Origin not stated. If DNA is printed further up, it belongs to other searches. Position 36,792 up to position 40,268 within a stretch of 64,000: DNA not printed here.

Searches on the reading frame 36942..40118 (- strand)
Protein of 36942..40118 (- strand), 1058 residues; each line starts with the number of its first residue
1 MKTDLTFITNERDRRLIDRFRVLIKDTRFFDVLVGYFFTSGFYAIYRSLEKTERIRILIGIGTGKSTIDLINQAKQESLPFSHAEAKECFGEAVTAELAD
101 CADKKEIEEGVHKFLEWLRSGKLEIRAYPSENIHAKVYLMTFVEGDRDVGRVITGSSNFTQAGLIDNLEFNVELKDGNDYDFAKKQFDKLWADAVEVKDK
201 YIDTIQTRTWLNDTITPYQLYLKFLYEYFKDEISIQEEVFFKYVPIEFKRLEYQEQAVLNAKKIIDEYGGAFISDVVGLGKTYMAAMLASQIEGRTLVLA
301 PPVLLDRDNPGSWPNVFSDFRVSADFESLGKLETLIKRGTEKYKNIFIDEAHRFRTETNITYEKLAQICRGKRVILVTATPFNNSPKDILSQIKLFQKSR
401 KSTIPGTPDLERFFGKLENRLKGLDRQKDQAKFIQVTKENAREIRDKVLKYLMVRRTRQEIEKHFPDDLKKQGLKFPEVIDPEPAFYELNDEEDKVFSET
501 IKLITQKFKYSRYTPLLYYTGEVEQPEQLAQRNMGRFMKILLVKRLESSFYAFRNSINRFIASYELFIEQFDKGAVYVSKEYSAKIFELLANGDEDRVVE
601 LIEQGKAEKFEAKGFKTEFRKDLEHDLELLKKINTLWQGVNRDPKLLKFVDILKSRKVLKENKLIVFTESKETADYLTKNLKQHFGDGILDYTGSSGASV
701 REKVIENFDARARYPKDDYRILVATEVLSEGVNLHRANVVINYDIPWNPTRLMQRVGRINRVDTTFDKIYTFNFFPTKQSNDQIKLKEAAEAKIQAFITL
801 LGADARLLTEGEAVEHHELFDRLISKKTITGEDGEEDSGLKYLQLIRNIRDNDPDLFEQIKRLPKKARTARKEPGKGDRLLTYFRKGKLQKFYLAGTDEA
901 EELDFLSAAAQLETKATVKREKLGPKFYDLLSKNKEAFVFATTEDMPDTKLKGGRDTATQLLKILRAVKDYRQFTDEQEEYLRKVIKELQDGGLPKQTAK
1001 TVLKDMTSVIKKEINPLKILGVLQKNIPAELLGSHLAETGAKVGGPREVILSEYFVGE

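Call 51: search_protein_families(library=pfam, proteins=[window:36942-40118:-], max_evalue=0.001)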
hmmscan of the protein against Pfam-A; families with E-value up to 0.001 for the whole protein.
window:36942-40118:- (1058 aa): 8 families
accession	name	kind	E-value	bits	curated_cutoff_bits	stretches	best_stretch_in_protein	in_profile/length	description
PF00271.37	Helicase_C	-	2.7e-23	82.7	23.5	1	650-762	7-109/110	Helicase conserved C-terminal domain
PF00176.29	SNF2-rel_dom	-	2.7e-09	37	24.9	1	326-469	111-233/290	SNF2-related domain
PF04851.21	ResIII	-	5.5e-09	36.6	22.5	1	250-382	4-163/164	Type III restriction enzyme, res subunit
PF13091.12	PLDc_2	-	1.3e-08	35.1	27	1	64-191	48-132/132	PLD-like domain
PF09565.16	RE_NgoFVII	-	6.8e-05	22.7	23.8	1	112-200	71-158/162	NgoFVII restriction endonuclease N-terminal PLD domain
PF13307.12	Helicase_C_2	-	8.7e-05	23.1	25.3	1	660-796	8-133/170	Helicase C-terminal domain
PF00270.35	DEAD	-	0.00012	22.3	26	0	330-387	103-165/167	DEAD/DEAH box helicase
PF22590.2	Cas3-like_C_2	-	0.00083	20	27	0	673-762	14-104/106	CRISPR-associated nuclease/helicase Cas3, C-terminal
